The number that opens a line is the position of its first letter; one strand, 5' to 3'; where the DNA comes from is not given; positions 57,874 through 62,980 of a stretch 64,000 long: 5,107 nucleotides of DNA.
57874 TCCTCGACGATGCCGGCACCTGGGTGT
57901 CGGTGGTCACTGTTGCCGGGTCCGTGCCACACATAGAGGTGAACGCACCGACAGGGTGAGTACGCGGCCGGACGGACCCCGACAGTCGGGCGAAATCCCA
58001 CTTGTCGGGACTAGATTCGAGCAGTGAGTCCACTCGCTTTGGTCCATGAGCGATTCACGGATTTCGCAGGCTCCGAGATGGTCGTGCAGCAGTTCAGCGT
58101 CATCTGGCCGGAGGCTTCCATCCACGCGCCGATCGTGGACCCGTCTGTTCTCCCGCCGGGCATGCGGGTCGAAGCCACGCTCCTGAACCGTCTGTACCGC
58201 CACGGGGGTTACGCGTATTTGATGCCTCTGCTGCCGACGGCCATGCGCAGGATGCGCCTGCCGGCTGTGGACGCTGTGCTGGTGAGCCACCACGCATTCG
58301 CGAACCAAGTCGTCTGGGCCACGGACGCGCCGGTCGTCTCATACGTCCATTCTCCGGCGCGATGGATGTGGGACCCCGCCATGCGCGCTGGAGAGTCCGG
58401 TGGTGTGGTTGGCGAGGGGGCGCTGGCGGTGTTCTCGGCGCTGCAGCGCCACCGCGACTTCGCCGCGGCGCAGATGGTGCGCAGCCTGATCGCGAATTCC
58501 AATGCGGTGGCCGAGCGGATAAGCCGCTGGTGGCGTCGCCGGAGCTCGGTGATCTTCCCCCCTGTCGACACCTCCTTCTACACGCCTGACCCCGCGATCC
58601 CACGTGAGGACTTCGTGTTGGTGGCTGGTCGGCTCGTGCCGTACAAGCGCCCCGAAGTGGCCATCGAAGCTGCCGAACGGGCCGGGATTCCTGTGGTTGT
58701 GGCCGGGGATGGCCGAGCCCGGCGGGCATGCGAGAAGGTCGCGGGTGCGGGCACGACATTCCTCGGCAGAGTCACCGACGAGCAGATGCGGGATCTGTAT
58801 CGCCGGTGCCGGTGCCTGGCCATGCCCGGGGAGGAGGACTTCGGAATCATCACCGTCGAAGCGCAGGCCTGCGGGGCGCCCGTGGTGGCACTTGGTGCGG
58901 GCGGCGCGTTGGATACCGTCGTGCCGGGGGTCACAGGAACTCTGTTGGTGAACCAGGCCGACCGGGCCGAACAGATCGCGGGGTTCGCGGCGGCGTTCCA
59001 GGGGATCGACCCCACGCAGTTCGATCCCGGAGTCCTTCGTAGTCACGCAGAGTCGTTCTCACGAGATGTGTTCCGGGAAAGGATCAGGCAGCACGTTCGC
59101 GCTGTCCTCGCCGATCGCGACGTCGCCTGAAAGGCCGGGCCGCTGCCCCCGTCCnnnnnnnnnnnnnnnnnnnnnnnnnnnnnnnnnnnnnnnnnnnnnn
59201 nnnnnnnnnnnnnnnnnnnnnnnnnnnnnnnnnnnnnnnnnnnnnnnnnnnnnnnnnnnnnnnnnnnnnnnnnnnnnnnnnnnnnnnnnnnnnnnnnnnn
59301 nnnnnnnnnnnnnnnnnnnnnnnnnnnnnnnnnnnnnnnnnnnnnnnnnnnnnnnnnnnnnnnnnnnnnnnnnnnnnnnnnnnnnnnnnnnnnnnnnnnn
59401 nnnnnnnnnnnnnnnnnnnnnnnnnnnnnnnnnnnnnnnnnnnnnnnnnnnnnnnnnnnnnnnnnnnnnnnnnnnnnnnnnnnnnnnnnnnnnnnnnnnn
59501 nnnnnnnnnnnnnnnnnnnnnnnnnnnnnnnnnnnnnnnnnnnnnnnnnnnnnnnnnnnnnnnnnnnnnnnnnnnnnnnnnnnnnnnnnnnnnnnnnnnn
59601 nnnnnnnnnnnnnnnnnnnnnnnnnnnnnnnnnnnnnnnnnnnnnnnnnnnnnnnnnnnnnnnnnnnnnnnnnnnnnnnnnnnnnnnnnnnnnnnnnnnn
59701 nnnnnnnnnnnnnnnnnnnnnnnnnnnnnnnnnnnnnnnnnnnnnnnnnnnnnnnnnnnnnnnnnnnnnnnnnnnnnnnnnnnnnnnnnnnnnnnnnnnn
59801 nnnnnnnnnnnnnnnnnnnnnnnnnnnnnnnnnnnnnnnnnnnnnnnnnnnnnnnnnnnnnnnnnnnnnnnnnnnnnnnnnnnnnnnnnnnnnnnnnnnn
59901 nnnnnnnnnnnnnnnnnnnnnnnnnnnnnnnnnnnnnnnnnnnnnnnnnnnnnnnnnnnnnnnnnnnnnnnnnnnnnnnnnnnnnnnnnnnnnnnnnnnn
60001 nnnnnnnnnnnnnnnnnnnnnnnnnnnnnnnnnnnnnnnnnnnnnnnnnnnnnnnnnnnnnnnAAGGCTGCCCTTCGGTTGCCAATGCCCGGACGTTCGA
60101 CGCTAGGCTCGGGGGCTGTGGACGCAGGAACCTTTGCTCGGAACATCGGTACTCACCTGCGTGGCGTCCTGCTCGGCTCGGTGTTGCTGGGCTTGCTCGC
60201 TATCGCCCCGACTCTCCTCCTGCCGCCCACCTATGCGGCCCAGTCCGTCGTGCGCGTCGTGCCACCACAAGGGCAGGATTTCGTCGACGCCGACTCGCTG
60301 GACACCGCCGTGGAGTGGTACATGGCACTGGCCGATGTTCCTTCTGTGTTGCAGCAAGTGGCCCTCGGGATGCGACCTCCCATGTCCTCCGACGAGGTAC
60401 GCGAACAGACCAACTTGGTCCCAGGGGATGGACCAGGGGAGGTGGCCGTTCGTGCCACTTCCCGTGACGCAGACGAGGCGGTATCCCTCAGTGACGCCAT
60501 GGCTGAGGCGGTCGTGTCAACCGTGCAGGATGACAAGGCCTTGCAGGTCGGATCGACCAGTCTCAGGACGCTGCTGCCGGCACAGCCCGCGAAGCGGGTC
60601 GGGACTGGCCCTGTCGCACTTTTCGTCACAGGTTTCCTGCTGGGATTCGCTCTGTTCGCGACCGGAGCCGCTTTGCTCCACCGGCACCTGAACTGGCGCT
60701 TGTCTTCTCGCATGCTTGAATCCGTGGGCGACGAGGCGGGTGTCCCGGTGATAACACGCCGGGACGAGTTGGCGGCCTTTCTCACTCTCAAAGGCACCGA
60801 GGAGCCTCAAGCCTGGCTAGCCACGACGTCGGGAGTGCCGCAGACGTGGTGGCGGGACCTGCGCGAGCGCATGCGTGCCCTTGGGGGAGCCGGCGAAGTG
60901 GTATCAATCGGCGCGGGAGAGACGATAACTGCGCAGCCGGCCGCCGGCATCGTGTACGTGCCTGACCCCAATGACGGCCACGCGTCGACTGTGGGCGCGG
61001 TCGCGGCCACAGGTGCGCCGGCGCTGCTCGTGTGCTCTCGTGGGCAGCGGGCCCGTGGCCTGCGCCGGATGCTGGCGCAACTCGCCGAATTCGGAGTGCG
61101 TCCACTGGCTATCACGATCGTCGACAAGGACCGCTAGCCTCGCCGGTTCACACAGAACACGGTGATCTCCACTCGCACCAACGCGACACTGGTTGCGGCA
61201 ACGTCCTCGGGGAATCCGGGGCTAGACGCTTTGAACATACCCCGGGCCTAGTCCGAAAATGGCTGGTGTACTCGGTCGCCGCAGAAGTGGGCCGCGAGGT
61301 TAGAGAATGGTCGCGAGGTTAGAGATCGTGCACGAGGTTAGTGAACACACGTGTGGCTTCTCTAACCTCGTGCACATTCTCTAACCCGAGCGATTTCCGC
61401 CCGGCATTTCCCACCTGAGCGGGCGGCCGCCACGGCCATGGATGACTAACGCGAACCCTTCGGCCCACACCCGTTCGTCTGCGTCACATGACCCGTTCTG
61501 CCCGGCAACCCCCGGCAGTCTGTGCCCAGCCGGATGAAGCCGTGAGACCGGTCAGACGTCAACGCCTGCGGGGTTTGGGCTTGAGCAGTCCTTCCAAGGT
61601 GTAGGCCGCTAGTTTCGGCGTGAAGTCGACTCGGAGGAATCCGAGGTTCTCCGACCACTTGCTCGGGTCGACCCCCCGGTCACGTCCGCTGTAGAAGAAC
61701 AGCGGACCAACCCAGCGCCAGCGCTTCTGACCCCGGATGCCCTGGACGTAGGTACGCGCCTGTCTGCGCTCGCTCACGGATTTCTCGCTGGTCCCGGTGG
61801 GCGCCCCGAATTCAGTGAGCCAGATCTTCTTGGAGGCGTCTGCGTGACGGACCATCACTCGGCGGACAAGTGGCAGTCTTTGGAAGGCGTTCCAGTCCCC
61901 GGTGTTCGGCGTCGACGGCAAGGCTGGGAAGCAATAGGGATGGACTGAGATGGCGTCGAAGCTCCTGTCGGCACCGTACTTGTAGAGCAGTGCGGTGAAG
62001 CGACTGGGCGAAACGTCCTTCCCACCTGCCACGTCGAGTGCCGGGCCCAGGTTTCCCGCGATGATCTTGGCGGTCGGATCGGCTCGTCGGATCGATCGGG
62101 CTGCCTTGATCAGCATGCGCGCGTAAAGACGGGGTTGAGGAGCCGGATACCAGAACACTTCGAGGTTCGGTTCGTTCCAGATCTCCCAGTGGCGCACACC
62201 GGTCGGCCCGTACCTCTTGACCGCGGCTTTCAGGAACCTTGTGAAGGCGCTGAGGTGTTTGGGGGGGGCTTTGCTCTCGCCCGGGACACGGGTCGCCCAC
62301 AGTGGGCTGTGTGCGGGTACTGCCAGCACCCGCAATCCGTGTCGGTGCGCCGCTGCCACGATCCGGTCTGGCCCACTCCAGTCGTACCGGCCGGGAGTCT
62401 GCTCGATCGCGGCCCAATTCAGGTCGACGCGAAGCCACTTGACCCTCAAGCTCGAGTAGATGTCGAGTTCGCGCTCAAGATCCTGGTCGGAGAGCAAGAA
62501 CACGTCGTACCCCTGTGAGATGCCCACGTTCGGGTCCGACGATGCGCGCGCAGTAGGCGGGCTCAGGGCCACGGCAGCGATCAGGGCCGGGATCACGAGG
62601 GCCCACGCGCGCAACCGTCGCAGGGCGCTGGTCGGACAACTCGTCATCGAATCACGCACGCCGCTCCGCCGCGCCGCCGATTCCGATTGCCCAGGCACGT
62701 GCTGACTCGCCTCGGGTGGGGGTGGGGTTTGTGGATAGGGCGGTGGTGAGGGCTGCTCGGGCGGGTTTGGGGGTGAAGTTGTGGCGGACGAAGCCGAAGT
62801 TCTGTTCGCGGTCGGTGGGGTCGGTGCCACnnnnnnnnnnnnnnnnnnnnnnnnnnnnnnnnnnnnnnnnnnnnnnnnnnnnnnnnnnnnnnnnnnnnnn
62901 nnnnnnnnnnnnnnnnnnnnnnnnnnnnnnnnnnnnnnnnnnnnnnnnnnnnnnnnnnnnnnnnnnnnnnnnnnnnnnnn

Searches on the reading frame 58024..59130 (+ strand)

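Call 96: search_protein_families(library=pfam, proteins=[window:58024-59130:+], max_evalue=0.0001)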
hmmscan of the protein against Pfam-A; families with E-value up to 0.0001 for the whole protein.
window:58024-59130:+ (368 aa): 3 families
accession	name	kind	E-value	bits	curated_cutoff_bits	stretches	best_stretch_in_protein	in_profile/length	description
PF00534.26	Glycos_transf_1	-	9e-21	74.6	26.4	1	194-314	14-144/172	Glycosyl transferases group 1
PF13692.12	Glyco_trans_1_4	-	2.3e-18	67.2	27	1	198-319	4-133/142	Glycosyl transferases group 1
PF13439.12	Glyco_transf_4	-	2e-05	25.1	28.5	1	60-184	51-169/170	Glycosyltransferase Family 4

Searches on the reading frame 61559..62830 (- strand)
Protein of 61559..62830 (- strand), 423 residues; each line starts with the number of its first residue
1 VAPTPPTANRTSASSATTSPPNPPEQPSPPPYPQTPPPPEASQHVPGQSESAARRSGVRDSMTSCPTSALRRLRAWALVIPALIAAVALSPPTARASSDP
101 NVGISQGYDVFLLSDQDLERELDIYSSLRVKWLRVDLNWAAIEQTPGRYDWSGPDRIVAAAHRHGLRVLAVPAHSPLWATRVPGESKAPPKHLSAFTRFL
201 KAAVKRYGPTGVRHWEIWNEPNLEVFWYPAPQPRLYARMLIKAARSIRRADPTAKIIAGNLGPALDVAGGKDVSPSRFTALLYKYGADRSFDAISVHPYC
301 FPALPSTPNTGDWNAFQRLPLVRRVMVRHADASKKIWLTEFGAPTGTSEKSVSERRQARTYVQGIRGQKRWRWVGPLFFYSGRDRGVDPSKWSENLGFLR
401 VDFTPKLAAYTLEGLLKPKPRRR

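Call 96: search_protein_families(library=pfam, proteins=[window:61559-62830:-], max_evalue=0.0001)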
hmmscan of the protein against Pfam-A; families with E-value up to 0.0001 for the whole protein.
window:61559-62830:- (423 aa): 2 families
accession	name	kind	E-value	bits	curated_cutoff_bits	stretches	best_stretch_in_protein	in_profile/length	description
PF01229.23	Glyco_hydro_39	-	4.9e-06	26.1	26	1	201-277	136-206/472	Glycosyl hydrolases family 39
PF00150.24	Cellulase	-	4.4e-05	23.6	23.5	1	155-353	65-244/272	Cellulase (glycosyl hydrolase family 5)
